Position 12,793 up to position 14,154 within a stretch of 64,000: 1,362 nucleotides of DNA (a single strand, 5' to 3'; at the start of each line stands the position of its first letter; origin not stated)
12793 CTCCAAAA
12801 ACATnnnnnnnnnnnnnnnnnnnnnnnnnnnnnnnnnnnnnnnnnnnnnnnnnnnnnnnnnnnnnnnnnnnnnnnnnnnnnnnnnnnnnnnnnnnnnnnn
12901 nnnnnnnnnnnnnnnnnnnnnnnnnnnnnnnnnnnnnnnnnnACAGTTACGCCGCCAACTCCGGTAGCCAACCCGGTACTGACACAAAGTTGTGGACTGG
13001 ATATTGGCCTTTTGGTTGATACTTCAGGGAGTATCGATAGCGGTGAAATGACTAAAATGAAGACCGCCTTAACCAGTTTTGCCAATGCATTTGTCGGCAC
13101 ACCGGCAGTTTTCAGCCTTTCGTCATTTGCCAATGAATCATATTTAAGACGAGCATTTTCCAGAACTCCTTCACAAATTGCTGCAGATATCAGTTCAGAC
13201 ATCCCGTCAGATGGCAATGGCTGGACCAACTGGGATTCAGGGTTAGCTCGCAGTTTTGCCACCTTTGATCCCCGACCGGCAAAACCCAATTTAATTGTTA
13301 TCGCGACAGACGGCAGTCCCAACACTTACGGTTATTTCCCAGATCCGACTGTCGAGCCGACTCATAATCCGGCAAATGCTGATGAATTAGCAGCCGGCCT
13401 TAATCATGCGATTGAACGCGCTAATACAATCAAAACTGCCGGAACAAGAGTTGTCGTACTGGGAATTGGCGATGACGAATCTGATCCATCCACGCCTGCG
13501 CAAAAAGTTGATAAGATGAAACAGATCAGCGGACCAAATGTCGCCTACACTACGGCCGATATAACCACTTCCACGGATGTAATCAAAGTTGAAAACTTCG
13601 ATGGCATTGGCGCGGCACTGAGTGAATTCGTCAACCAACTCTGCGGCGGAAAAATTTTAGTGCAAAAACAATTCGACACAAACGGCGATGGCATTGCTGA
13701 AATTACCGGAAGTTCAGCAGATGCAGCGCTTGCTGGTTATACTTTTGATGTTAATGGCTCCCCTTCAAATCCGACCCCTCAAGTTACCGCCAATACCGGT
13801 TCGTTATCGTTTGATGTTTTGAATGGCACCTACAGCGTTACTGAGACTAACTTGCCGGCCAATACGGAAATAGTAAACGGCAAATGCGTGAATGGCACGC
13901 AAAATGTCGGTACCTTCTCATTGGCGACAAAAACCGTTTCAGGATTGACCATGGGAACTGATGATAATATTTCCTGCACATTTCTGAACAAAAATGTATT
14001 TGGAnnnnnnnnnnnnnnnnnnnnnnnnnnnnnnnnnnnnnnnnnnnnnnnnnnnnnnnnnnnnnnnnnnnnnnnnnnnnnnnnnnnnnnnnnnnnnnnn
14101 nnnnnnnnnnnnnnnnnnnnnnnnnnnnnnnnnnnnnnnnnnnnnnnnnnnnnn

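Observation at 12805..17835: A Gram-positive pilus tip-adhesin-like architecture (vWA, Cna B/SpaA-like domains, LPTTG) fused to DUF11 repeats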

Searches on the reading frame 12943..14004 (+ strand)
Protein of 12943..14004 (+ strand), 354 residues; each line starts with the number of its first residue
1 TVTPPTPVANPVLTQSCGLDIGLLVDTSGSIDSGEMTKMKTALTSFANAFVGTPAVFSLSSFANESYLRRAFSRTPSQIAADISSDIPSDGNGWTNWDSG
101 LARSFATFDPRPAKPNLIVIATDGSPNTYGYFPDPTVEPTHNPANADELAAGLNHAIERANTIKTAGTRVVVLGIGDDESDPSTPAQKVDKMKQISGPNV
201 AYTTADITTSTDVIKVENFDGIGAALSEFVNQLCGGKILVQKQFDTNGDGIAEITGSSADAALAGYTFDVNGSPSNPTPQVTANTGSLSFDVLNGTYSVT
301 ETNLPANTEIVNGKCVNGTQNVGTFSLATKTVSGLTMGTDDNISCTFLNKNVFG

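Call 45: predict_structure(alignment_id=A3)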
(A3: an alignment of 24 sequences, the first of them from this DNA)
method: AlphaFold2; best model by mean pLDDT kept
length: 354 residues; sequences in the alignment: 24
mean_pLDDT: 91.8   pTM: 0.78
mean pLDDT of the five models: 91.8, 91.0, 90.6, 89.9, 89.4
residues with pLDDT >= 90: 263; 70-90: 79; 50-70: 12; < 50: 0
segments of 3 or more residues with pLDDT < 50: none
pLDDT, mean of each block of 10 residues (from residue 1): 88 82 95 96 95 91 93 95 96 92 89 89 90 65 79 95 96 92 93 97 94 96 94 87 95 96 97 87 96 91 95 96 97 89 95 84
secondary structure, 60 per line:
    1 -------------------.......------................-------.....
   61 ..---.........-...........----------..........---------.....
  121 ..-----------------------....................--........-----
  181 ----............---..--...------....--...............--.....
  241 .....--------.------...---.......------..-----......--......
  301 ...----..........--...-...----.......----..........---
elements in order: E20-26 H33-48 E56-62 E66-74 H76-86 H97-106 E116-122 H146-165 E168-175 H185-196 E213-216 H219-233 E236-245 E267-273 E287-292 E295-303 E308-317 E320-322 E324-326 E331-337 E342-351

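Call 48: fold_search(model_id=the predicted structure, library=pdb)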
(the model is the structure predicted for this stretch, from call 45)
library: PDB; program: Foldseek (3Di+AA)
matches with E <= 10: 1437; with E <= 0.001: 397
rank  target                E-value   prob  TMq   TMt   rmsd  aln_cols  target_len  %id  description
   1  9rt2_C1               1.0e-11  1.00  0.44  0.55  12.3       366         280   11  NetF - ANTXR2 structure (C4) (released 2026-02-18)
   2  4cnb_A                1.9e-11  1.00  0.44  0.40   9.3       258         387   19  Structure of proximal thread matrix protein 1 (PTMP1) from the mussel byssus - Crystal form 2 (released 2014-03-12)
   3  4cn8                  4.4e-11  1.00  0.43  0.39  10.1       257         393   18  Structure of proximal thread matrix protein 1 (PTMP1) from the mussel byssus (released 2014-03-12)
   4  4cnb_B                6.0e-11  1.00  0.43  0.39   9.6       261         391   18  Structure of proximal thread matrix protein 1 (PTMP1) from the mussel byssus - Crystal form 2 (released 2014-03-12)
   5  9rt4_C1               6.7e-11  1.00  0.45  0.56  11.0       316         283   15  NetF - ANTXR2 local refinement focused (released 2026-02-18)
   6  6bxb_A                8.0e-11  1.00  0.42  0.33  12.9       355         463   12  Crystal structure of an extended b3 integrin P33 (released 2018-08-01)
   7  4cn9_A                9.1e-11  1.00  0.44  0.40   3.9       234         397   17  structure of proximal thread matrix protein 1 (PTMP1) from the mussel byssus with zinc occupied MIDAS motif (released 2014-03-12)
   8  8ce6                  2.2e-10  1.00  0.43  0.74   4.3       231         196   19  Crystal structure of human Cd11b I domain in P212121 space group (released 2023-03-22)
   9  6bxj                  2.7e-10  1.00  0.42  0.25  13.8       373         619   11  Structure of a single-chain beta3 integrin (released 2018-10-03)
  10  3qa3_E                5.8e-10  1.00  0.41  0.75   4.8       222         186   18  Crystal Structure of A-domain in complex with antibody (released 2011-11-30)
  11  1mf7                  6.2e-10  1.00  0.42  0.74   4.3       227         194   18  INTEGRIN ALPHA M I DOMAIN (released 2003-05-20)
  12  6m3y                  6.2e-10  1.00  0.43  0.20  23.7       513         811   12  Crystal structure of pilus adhesin, SpaC from Lactobacillus rhamnosus GG - open conformation (released 2020-07-29)
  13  7b7p_A                7.4e-10  1.00  0.47  0.40   6.5       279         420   16  PilB minor pilin from Streptococcus sanguinis (released 2021-04-28)
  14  4cn9_B                7.4e-10  1.00  0.43  0.38   9.6       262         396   18  structure of proximal thread matrix protein 1 (PTMP1) from the mussel byssus with zinc occupied MIDAS motif (released 2014-03-12)
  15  6ckb_A                7.8e-10  1.00  0.43  0.34  12.2       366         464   12  Crystal structure of an extended beta3 integrin P33 (released 2018-08-01)
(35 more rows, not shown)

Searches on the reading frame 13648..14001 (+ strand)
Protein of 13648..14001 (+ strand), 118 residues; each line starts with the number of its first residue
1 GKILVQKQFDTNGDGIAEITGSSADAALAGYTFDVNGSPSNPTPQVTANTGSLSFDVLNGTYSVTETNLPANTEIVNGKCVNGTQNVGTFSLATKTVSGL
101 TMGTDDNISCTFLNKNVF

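Call 16: search_solved_structures(query=A1, max_evalue=1, show_alignments=4)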
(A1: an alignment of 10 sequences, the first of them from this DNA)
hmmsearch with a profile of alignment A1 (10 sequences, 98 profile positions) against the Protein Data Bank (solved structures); distinct sequences matched with E-value up to 1: 25.
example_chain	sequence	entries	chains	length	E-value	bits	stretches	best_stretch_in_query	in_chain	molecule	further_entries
6fwv_A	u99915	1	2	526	1.5e-05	28.6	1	1-66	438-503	Collagen Adhesion protein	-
6m7c_A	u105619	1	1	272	5.6e-05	26.8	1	3-83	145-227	Pilus assembly protein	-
7bvx_A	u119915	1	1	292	7.1e-05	26.5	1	3-83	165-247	Pilus assembly protein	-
4oq1_A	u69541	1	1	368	0.00038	24.1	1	41-96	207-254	Cell wall surface anchor family protein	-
9vo4_A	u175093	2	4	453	0.00065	23.4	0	34-88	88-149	Probable surface protein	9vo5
5xcc_A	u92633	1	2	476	0.0008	23.1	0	34-88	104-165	Probable surface protein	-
6ixy_A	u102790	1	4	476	0.0031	21.2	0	14-69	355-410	pilin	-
2ww8_A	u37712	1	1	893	0.0032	21.2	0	30-86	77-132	CELL WALL SURFACE ANCHOR FAMILY PROTEIN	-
9vo5_B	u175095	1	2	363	0.0035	21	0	31-89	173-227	SpaA-like prealbumin fold domain-containing protein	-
2x5p_A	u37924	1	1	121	0.011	19.4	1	2-88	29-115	FIBRONECTIN BINDING PROTEIN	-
9vo4_B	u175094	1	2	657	0.013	19.2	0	31-88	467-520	SpaA-like prealbumin fold domain-containing protein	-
8bdw_A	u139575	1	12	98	0.024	18.4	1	2-93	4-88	Cell surface adherence protein,collagen-binding domain, LPXTG-motif cell wall anchor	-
6m3y_A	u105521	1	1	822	0.025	18.3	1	3-83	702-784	Pilus assembly protein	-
6m48_A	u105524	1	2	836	0.025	18.3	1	3-83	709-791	SpaC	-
4mls_A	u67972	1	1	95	0.03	18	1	4-78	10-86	Fibronectin binding protein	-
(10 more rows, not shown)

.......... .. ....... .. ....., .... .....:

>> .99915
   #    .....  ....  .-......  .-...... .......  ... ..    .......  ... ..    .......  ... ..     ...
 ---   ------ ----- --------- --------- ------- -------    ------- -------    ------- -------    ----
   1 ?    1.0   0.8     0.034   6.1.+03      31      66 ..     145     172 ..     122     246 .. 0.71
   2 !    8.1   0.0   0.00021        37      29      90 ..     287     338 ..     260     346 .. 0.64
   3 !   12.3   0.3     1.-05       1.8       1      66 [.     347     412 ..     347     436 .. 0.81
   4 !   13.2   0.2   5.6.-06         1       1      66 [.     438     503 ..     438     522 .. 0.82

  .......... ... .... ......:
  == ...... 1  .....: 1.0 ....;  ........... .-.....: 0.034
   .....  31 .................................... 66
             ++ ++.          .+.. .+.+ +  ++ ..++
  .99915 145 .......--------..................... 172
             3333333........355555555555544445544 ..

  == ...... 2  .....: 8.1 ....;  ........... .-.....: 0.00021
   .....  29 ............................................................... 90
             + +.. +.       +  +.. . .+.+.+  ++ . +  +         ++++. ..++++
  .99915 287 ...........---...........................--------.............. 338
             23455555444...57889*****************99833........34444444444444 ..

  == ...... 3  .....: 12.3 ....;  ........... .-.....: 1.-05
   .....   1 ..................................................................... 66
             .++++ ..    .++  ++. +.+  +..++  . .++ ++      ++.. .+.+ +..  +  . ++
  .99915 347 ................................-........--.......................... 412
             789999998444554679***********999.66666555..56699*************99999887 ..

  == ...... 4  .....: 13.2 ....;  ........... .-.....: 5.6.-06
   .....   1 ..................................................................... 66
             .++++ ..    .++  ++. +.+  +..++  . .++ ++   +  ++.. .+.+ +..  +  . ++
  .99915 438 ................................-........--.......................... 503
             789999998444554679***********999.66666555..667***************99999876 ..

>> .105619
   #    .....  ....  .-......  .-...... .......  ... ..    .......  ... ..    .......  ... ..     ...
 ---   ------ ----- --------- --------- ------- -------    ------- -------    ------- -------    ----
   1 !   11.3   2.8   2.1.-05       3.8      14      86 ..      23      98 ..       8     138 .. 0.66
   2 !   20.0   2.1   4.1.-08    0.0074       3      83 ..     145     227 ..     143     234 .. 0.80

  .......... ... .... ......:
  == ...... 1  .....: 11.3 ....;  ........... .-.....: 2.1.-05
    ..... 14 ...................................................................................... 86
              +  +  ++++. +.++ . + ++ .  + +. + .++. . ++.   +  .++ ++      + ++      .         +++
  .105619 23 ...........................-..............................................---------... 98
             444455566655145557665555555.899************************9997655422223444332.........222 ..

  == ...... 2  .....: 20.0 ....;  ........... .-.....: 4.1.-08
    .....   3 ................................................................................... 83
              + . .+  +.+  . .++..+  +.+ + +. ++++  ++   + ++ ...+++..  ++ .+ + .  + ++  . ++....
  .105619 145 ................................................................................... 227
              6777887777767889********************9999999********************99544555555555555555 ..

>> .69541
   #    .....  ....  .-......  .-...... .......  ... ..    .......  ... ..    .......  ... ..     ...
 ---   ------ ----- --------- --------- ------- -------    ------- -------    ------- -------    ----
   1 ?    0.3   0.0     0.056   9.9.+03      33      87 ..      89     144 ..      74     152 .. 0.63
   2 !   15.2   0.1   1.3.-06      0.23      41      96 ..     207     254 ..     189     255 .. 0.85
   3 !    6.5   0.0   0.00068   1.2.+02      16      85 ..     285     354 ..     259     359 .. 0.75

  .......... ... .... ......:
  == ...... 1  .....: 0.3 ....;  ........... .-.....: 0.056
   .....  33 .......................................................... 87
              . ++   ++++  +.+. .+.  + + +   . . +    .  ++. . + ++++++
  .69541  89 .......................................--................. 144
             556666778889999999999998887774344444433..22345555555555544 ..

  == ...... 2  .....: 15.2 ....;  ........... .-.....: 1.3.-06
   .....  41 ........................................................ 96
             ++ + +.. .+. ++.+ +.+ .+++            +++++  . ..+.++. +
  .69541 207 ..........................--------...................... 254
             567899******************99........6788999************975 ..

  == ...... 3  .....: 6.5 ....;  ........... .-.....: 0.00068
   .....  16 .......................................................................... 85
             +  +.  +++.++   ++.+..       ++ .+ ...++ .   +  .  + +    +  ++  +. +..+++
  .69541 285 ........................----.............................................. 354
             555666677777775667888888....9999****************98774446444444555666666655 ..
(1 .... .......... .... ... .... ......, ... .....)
